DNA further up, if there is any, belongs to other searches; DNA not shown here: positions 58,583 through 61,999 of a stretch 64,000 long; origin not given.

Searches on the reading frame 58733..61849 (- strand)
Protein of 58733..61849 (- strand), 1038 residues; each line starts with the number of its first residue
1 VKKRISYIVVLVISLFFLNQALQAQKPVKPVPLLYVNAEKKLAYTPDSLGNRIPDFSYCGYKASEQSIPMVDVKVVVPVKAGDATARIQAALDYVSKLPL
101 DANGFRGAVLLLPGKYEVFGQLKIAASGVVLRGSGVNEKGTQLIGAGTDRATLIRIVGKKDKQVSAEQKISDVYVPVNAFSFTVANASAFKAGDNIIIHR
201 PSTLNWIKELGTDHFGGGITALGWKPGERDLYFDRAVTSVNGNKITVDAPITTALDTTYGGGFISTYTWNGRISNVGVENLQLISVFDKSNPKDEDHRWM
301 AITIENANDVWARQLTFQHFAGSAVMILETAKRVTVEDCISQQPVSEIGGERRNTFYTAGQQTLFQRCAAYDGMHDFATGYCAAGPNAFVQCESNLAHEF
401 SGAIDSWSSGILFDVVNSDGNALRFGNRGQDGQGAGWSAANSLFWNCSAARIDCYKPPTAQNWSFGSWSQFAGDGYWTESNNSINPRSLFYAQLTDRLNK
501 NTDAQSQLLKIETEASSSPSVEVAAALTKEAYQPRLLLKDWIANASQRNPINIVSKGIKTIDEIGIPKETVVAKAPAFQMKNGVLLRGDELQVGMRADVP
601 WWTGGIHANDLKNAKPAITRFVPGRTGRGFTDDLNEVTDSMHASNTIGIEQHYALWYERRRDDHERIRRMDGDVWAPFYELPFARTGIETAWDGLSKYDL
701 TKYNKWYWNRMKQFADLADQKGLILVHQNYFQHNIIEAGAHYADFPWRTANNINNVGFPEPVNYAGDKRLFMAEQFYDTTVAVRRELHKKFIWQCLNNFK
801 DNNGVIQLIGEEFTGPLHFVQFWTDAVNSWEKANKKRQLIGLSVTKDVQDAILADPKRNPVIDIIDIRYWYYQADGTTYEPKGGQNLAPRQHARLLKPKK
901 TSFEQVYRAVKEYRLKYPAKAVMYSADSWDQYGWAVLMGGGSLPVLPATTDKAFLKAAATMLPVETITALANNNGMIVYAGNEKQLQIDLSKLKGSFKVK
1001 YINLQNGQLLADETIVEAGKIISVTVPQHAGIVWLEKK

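Call 29: search_protein_families(library=pfam, proteins=[window:58733-61849:-])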
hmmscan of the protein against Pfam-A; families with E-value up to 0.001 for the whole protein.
window:58733-61849:- (1038 aa): 1 family
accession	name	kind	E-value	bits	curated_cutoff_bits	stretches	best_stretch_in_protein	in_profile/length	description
PF19815.4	DUF6298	-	1.4e-250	832.6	28.1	1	475-961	1-487/487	Family of unknown function (DUF6298)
